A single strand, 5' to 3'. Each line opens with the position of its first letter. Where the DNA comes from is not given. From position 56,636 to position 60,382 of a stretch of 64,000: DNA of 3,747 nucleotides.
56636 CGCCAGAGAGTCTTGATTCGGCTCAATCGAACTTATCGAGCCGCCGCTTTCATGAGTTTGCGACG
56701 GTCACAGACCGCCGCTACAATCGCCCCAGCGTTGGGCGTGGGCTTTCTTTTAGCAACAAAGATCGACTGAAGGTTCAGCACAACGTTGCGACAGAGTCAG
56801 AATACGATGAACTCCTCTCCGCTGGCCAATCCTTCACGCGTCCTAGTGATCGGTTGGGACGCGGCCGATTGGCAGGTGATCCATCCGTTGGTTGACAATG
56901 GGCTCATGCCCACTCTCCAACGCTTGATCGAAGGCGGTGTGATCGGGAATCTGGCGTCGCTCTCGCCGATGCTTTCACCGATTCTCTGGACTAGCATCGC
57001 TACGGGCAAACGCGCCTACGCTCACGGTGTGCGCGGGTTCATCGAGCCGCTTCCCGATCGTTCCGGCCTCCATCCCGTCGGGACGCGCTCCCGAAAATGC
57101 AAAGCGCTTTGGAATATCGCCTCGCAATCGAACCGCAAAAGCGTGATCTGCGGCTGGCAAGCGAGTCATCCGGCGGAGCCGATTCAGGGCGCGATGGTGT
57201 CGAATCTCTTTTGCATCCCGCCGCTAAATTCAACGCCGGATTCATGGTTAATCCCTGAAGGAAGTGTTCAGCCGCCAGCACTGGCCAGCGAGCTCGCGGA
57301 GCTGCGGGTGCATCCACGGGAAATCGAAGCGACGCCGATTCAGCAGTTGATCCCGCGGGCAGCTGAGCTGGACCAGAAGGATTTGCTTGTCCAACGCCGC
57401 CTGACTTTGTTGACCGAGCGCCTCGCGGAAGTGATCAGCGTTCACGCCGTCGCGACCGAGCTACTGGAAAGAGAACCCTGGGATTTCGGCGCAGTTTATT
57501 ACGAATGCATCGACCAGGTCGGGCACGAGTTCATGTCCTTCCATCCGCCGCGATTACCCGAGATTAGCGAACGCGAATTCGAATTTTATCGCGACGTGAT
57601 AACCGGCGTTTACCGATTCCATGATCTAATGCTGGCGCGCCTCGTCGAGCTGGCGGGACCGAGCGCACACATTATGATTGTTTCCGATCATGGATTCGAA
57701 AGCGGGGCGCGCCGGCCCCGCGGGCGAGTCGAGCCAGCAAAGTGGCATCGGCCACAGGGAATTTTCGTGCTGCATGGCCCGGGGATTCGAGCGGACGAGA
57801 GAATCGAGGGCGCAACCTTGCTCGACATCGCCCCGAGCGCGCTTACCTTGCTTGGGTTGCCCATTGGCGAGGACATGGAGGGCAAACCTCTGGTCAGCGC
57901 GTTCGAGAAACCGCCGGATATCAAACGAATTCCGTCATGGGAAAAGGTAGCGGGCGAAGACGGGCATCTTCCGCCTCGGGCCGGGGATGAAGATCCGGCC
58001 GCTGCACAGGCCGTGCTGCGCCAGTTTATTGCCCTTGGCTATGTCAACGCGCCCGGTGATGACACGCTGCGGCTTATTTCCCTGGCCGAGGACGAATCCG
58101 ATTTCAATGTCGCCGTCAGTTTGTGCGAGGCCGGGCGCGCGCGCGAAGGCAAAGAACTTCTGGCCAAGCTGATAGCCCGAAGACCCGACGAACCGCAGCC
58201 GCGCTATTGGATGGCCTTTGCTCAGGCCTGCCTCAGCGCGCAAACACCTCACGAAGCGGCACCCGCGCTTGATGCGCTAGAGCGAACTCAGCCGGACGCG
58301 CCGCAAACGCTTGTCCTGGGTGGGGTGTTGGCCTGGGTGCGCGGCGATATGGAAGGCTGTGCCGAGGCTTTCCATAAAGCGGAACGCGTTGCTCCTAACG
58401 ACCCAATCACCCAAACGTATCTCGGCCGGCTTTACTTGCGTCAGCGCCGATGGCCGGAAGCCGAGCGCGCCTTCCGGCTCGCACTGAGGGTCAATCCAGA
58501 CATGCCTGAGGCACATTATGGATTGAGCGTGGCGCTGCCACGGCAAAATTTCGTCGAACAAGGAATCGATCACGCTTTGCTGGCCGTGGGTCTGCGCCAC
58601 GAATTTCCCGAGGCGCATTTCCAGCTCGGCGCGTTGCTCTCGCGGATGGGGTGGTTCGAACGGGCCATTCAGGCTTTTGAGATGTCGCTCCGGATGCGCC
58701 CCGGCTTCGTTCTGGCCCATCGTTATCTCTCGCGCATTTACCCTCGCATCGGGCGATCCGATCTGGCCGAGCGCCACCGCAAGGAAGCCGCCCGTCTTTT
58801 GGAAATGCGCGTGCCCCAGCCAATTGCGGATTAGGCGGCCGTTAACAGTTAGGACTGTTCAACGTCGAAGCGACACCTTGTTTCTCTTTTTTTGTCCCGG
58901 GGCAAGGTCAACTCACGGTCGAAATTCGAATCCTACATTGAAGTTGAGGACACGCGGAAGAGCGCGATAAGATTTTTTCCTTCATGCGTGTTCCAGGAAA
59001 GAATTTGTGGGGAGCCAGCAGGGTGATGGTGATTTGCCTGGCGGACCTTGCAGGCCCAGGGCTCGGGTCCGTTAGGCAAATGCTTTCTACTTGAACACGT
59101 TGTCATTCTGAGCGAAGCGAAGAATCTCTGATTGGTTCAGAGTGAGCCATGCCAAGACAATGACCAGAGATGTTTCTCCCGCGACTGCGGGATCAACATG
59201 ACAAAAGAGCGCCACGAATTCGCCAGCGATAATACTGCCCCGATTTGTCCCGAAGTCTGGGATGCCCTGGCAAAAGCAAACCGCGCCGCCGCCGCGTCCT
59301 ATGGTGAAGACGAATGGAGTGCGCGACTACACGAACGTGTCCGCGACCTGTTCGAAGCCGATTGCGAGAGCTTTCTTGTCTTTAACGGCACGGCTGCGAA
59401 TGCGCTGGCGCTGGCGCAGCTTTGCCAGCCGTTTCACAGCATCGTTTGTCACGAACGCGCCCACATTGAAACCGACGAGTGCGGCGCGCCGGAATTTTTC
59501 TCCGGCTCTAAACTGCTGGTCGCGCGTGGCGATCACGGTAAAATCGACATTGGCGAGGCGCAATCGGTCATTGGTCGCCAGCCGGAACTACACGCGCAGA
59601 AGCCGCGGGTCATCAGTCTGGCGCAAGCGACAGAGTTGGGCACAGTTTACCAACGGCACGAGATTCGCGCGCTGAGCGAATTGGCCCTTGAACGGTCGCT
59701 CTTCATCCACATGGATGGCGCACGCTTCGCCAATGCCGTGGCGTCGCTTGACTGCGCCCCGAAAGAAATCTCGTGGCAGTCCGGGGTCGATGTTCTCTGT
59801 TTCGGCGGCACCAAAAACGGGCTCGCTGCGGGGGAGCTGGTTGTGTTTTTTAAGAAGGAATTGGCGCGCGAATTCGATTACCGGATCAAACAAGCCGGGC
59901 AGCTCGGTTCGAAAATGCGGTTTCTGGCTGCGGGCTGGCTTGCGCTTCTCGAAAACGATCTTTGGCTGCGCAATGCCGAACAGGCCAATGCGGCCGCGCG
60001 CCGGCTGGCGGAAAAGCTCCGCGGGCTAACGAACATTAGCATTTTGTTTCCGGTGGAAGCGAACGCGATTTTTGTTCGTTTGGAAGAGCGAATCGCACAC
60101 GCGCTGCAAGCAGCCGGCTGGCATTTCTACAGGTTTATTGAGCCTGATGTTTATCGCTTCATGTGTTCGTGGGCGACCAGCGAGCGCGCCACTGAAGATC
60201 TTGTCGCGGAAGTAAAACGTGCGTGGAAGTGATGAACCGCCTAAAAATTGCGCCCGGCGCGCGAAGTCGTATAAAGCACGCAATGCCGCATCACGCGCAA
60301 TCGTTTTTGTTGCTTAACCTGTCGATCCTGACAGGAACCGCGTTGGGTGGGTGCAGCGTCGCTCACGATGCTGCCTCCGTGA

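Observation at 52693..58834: PEP-CTERM protein embedded between a PMT-like TPR glycosyltransferase, a Ppm1/DPM1-like GT2 and an AlkP-TPR protein: candidate protein-glycosylation module for exosortase cargo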

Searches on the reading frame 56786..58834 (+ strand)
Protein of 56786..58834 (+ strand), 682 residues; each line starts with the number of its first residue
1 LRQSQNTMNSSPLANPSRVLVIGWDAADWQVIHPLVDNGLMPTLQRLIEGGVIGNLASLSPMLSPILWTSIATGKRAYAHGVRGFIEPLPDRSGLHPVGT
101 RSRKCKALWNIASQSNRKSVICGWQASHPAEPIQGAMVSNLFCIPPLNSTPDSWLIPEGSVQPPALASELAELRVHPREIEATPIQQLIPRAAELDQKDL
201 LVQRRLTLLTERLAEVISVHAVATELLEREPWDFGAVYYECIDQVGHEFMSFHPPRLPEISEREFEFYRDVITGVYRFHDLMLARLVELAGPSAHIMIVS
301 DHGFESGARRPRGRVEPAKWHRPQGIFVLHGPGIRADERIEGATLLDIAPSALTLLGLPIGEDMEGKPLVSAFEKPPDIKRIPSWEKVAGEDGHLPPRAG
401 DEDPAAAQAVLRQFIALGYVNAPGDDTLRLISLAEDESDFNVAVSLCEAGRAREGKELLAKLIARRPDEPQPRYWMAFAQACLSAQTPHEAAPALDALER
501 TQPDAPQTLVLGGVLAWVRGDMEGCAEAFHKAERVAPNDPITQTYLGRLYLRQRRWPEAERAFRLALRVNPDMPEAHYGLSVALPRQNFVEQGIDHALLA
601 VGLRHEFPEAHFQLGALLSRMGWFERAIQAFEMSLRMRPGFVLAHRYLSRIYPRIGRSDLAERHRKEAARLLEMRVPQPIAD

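Call 4: search_protein_families(library=pfam, proteins=[window:56786-58834:+], max_evalue=0.01)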
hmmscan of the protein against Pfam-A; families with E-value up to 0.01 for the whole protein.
window:56786-58834:+ (682 aa): 16 families
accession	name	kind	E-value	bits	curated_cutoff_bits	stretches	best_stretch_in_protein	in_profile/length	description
PF01663.27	Phosphodiest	-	5.7e-24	85.8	23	1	19-333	1-248/342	Type I phosphodiesterase / nucleotide pyrophosphatase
PF07719.23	TPR_2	-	1.2e-14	53.6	27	2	545-572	6-33/34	Tetratricopeptide repeat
PF13432.12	TPR_16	-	9.7e-13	48.7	32.7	1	546-588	3-45/65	Tetratricopeptide repeat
PF13428.12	TPR_14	-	2.4e-11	43.6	23.5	1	543-580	4-41/44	Tetratricopeptide repeat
PF00515.34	TPR_1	-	1.5e-10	40.8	27.8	2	544-572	5-33/34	Tetratricopeptide repeat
PF13431.12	TPR_17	-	6.8e-10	38.9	24.4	0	607-629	12-34/34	Tetratricopeptide repeat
PF14559.12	TPR_19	-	3.3e-09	37.4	25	1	521-577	6-62/68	Tetratricopeptide repeat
PF13414.12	TPR_11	-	9e-08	32.1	26.8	0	547-584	1-38/42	TPR repeat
PF13176.12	TPR_7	-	5.3e-07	29.7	27.9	0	546-573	5-32/36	Tetratricopeptide repeat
PF13424.12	TPR_12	-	6.1e-07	30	30.1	0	511-569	9-74/77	Tetratricopeptide repeat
PF23914.1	TPR_CcmH_CycH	-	1.3e-06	28.8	42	0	537-586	47-96/158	Cytochrome c-type biogenesis protein H TPR domain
PF13174.12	TPR_6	-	6.5e-05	23.8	26.3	0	440-468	4-32/33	Tetratricopeptide repeat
PF13181.12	TPR_8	-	8.7e-05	22.8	25.7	0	609-639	2-32/34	Tetratricopeptide repeat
PF09613.16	HrpB1_HrpK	-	0.0005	20.2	29.3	0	479-543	18-82/126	Bacterial type III secretion protein (HrpB1_HrpK)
PF13374.12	TPR_10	-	0.0021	18.5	27.5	0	544-569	6-31/42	Tetratricopeptide repeat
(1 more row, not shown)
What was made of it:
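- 56807..58834 (+): Predicted cytoplasmic AlkP-superfamily (PF01663) enzyme with a C-terminal TPR domain. It is the most conserved neighbour of PEPfam genes. PF01663 at 6e-24 (call 4).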

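Call 5: search_protein_families(library=ncbifam, proteins=[window:56786-58834:+], max_evalue=0.01)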
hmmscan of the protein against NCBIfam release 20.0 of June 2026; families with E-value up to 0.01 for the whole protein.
window:56786-58834:+ (682 aa): 13 families
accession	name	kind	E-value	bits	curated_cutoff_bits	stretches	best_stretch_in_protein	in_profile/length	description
NF040959.1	MamA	equivalog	6.7e-18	64.9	200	2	475-615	40-180/204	magnetosome protein MamA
TIGR02917.1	PEP_TPR_lipo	equivalog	1.2e-15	56.6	312.2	1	454-663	313-520/899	XrtA/PEP-CTERM system TPR-repeat protein PrsT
TIGR00540.1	TPR_hemY_coli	hypoth_equivalog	1.8e-12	46.7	142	2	608-668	326-385/385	heme biosynthesis-associated TPR protein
TIGR02521.1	type_IV_pilW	equivalog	3.7e-08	33.2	154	0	441-524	140-221/234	type IV pilus biogenesis/stability protein PilW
NF052415.1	T3SS_chap_SctY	equivalog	2.1e-07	31.4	70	0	546-630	12-99/106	type III secretion apparatus assembly chaperone SctY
TIGR02552.1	LcrH_SycD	equivalog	3.1e-07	30.2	104.8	1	553-637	31-115/136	SycD/LcrH family type III secretion system chaperone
NF033762.1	social_mot_Tgl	equivalog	5.7e-06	25.9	225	1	574-664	31-122/252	social motility TPR repeat lipoprotein Tgl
NF033920.0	C39_PA2778_fam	equivalog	4.5e-05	23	150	1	467-571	151-255/255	PA2778 family cysteine peptidase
TIGR01307.1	pgm_bpd_ind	equivalog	0.00024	19.7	330.65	1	280-370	415-504/504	2,3-bisphosphoglycerate-independent phosphoglycerate mutase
NF008017.0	PRK10747.1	equivalog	0.00066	18.6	608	0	534-574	322-362/398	protoheme IX biogenesis protein HemY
NF003897.0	PRK05434.1-5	equivalog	0.00076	18.1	862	1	295-370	438-511/514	2,3-bisphosphoglycerate-independent phosphoglycerate mutase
NF033758.1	gliding_GltE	equivalog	0.0031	16.5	225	0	513-586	229-302/411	adventurous gliding motility TPR repeat lipoprotein GltE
TIGR02795.1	tol_pal_ybgF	equivalog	0.0034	18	90.1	0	608-636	39-67/119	tol-pal system protein YbgF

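Call 40: find_related_loci(query=A4, collection=metagenome_contigs, flank=6000)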
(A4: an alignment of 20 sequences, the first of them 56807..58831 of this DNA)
Query A4 (675 aa) in metagenome_contigs; peptide patterns used: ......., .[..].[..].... (x = any residue, [..] = any of these).
600 stretches matched a pattern (row limit reached: there are more); 528 encode a relative of the query (tblastn E <= 1e-3); the best 80 are kept; 80 distinct loci.
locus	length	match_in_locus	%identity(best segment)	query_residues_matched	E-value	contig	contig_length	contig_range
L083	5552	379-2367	70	11-675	0e+0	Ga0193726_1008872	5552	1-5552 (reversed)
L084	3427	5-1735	72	98-675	0e+0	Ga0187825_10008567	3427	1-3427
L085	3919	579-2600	50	3-675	0e+0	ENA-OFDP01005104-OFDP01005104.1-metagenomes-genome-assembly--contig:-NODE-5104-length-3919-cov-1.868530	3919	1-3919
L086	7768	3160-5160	51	11-675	0e+0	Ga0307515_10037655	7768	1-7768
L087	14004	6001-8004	49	10-675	0e+0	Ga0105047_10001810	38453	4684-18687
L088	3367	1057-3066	50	3-675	0e+0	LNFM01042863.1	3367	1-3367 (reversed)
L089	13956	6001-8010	49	3-675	0e+0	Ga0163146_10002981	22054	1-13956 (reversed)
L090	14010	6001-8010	48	3-675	0e+0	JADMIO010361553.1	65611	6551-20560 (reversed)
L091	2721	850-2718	51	3-628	0e+0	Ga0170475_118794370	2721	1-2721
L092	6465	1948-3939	46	11-675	0e+0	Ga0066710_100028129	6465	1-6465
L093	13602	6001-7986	47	3-664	0e+0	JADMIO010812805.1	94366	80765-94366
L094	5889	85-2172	46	3-669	0e+0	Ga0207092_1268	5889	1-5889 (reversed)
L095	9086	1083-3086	46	11-657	3e-179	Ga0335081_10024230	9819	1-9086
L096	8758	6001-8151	44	5-668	5e-179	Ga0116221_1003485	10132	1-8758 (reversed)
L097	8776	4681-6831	44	5-668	5e-179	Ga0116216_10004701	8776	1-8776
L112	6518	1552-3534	46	7-668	6e-176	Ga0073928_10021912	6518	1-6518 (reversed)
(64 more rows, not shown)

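Call 62: search_protein_families(library=ncbifam, proteins=[L087:5038-5838:+, L112:669-1448:+], max_evalue=0.01)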
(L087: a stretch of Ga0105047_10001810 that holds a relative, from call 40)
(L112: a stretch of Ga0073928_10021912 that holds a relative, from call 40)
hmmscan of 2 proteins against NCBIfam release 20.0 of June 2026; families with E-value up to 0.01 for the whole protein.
L087:5038-5838:+ (267 aa): 2 families
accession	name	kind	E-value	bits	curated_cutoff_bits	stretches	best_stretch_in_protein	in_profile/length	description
TIGR02595.1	PEP_CTERM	domain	0.00045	20.9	16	1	234-257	1-21/24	PEP-CTERM sorting domain-containing protein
NF038129.1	PEP_NF038129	equivalog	0.001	18.9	65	1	226-256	163-193/194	NF038129 family PEP-CTERM protein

L112:669-1448:+ (260 aa): 6 families
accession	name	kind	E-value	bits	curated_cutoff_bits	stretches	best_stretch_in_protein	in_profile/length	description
NF038129.1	PEP_NF038129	equivalog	2.9e-05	24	65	1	226-255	167-194/194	NF038129 family PEP-CTERM protein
NF038125.1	PEP_CTERM_THxN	subfamily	0.00016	21.3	85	1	229-255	220-246/246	THxN family PEP-CTERM protein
TIGR02595.1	PEP_CTERM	domain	0.00023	21.8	16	1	232-255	1-23/24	PEP-CTERM sorting domain-containing protein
NF033554.9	floc_PepA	equivalog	0.00049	20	80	1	184-255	190-260/261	flocculation-associated PEP-CTERM protein PepA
NF041927.1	Xrt_dep_XDP1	equivalog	0.0012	18.9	125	1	229-255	216-242/242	exosortase-dependent surface protein XDP1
NF041538.1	PEP_EDSA_1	subfamily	0.0083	15.8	100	1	230-255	283-307/307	EDSAP-1 family PEP-CTERM protein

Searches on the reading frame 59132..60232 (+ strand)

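Call 4: search_protein_families(library=pfam, proteins=[window:59132-60232:+], max_evalue=0.01)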
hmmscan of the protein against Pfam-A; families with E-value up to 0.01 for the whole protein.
window:59132-60232:+ (366 aa): 1 family
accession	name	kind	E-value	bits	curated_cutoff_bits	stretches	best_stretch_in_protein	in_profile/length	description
PF01212.27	Beta_elim_lyase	-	2.6e-61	207.9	27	1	30-318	2-286/288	Beta-eliminating lyase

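Call 5: search_protein_families(library=ncbifam, proteins=[window:59132-60232:+], max_evalue=0.01)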
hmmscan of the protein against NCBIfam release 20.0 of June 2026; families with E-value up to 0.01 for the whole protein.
window:59132-60232:+ (366 aa): 4 families
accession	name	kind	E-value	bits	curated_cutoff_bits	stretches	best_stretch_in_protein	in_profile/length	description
NF041359.1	GntG_guanitoxin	subfamily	1.1e-20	74.1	230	1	32-323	10-298/343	GntG family PLP-dependent aldolase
NF007825.0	PRK10534.1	equivalog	7.2e-17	61.4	312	1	42-326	16-291/333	low-specificity L-threonine aldolase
TIGR03812.1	tyr_de_CO2_Arch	equivalog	0.00012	21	299.4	1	158-348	156-359/375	tyrosine decarboxylase MfnA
TIGR01140.1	L_thr_O3P_dcar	equivalog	0.0039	16.3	290.55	0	33-105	21-92/331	threonine-phosphate decarboxylase CobD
